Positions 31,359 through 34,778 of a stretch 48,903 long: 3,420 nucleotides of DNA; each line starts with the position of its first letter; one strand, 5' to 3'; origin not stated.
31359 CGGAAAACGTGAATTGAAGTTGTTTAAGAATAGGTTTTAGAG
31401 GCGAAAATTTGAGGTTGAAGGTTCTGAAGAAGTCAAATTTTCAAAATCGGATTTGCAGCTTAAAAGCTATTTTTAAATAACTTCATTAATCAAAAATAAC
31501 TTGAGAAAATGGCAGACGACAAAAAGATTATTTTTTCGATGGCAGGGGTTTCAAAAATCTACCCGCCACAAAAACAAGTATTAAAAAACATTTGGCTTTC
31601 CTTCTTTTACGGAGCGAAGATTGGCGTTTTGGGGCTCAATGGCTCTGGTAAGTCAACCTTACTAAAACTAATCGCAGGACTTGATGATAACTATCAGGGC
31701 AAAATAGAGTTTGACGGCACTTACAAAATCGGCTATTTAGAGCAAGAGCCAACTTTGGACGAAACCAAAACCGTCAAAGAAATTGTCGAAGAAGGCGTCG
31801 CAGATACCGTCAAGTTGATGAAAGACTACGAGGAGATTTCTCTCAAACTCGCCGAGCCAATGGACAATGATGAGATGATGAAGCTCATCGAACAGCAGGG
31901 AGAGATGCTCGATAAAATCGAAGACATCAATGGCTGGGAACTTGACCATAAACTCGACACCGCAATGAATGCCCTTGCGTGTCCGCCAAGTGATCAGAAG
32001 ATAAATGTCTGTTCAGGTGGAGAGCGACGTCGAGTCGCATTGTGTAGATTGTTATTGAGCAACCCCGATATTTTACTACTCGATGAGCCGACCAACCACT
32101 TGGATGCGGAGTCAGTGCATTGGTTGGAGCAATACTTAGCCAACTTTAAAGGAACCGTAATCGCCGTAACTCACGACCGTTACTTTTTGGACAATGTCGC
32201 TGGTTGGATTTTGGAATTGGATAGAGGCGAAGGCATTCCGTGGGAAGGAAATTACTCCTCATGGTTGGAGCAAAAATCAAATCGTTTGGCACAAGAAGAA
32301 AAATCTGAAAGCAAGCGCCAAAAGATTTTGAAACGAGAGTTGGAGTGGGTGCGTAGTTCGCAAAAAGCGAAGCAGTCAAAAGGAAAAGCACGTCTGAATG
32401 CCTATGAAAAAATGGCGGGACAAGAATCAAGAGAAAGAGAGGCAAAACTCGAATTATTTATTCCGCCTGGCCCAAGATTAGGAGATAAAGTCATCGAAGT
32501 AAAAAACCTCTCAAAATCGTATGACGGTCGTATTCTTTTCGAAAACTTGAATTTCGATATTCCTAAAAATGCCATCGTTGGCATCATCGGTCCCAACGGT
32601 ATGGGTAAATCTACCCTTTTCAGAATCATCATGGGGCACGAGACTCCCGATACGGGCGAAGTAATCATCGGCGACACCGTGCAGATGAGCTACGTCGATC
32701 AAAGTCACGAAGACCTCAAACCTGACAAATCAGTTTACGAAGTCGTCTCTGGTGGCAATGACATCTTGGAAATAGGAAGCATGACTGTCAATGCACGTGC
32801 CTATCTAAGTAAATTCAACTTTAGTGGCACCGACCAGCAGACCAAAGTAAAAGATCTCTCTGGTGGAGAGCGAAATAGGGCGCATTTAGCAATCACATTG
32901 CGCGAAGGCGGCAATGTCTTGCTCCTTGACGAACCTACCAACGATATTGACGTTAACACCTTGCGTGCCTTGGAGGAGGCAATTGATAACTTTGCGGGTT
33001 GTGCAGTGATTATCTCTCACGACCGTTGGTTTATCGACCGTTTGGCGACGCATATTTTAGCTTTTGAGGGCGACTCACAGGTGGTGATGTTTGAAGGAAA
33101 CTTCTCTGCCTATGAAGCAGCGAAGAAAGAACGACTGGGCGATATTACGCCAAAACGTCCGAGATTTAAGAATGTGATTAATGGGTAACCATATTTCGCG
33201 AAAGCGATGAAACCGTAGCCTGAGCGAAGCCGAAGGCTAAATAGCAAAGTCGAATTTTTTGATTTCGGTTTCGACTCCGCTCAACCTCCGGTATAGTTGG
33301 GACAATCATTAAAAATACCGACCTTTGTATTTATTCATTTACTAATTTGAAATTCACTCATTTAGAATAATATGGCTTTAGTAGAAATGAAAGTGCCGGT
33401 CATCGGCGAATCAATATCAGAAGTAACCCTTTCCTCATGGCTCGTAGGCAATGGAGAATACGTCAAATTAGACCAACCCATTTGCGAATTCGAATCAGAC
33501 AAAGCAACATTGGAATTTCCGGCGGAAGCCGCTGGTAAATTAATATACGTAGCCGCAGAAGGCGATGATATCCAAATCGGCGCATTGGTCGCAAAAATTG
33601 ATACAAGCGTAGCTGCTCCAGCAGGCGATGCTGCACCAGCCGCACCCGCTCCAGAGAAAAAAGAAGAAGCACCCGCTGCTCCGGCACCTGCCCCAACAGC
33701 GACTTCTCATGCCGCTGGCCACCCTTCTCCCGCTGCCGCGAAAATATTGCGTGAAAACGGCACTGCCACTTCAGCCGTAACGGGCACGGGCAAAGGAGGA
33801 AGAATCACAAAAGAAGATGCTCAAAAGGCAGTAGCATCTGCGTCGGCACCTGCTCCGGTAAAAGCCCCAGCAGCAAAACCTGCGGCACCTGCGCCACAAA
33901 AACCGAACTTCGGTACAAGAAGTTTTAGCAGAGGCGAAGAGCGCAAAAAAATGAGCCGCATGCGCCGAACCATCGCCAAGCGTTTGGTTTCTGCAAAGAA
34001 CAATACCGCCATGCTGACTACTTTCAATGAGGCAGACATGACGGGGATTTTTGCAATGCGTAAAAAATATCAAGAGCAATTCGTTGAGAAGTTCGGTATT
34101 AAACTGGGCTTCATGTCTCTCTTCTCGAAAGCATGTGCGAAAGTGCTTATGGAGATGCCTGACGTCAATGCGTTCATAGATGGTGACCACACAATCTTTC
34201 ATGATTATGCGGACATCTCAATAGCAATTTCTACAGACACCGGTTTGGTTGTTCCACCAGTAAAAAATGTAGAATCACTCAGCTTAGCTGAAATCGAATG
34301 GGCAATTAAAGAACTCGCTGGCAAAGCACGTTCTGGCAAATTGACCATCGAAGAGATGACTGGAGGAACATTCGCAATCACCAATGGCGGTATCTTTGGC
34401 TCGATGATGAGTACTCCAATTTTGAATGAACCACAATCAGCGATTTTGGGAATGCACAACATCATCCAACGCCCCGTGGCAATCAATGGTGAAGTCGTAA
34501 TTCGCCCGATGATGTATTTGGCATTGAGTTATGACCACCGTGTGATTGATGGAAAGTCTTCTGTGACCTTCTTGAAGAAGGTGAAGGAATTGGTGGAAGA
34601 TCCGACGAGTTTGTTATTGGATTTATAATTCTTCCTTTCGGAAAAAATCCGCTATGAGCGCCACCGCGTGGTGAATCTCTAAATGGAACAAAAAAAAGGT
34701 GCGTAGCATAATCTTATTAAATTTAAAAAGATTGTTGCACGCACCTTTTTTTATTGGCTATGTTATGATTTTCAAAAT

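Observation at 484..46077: Window-wide family of C(GNRA)G-capped mini-hairpin repeats, consensus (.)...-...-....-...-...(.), saturating the intergenic spacers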

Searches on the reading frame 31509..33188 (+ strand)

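Call 28: search_protein_families(library=pfam, proteins=[window:31509-33188:+], max_evalue=0.001)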
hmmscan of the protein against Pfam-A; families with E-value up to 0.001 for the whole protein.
window:31509-33188:+ (559 aa): 11 families
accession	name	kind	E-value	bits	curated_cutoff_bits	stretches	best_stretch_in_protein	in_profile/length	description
PF00005.33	ABC_tran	-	1.4e-53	181.6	25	2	25-196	1-137/137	ABC transporter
PF13304.12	AAA_21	-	2.9e-18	67.4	27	0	356-416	1-69/304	AAA domain, putative AbiEii toxin, Type IV TA system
PF12848.13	ABC_tran_Xtn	-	1.4e-15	57.6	25.9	1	235-312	1-81/85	ABC transporter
PF02463.25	SMC_N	-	3.1e-07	30.5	40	0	39-229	28-204/220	RecF/RecN/SMC N terminal domain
PF13555.12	AAA_29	-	1.5e-05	25.1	27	0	347-371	15-39/61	P-loop containing region of AAA domain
PF00931.28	NB-ARC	-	0.00017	21.4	23.5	0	353-377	19-41/248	NB-ARC domain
PF01926.29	MMR_HSR1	-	0.00024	21.6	21.9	0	357-382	2-26/113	50S ribosome-binding GTPase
PF13476.12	AAA_23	-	0.00038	21.6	27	0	344-374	10-39/201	AAA domain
PF03193.22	RsgA_GTPase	-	0.00048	20.4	30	0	345-385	98-137/174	RsgA GTPase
PF13173.12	AAA_14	-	0.00083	19.8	27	0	354-389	2-28/129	AAA domain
PF13401.12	AAA_22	-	0.00084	20.1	27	0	356-388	7-33/130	AAA domain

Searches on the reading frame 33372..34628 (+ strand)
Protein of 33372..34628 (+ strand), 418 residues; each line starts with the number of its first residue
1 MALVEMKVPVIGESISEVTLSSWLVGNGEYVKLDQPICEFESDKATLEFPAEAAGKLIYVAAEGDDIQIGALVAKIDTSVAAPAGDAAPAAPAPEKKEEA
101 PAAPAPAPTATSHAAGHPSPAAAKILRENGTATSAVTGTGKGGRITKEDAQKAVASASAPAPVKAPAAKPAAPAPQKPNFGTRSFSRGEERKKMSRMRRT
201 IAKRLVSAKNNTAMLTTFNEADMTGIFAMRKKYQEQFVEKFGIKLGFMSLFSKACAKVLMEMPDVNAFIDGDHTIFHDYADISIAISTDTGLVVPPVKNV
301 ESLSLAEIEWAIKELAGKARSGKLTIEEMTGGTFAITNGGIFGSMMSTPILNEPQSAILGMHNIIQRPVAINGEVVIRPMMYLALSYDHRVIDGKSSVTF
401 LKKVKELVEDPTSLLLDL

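Call 28: search_protein_families(library=pfam, proteins=[window:33372-34628:+], max_evalue=0.001)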
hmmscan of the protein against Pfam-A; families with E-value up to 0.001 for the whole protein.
window:33372-34628:+ (418 aa): 3 families
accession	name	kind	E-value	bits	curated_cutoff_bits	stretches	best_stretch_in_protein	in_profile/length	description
PF00198.28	2-oxoacid_dh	-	7.5e-81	271.4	23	1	188-416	3-232/232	2-oxoacid dehydrogenases acyltransferase (catalytic domain)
PF00364.28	Biotin_lipoyl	-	6.6e-16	58.4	22.1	1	5-76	2-73/73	Biotin-requiring enzyme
PF02817.22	E3_binding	-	3e-11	43.8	23.7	1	119-150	4-35/36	e3 binding domain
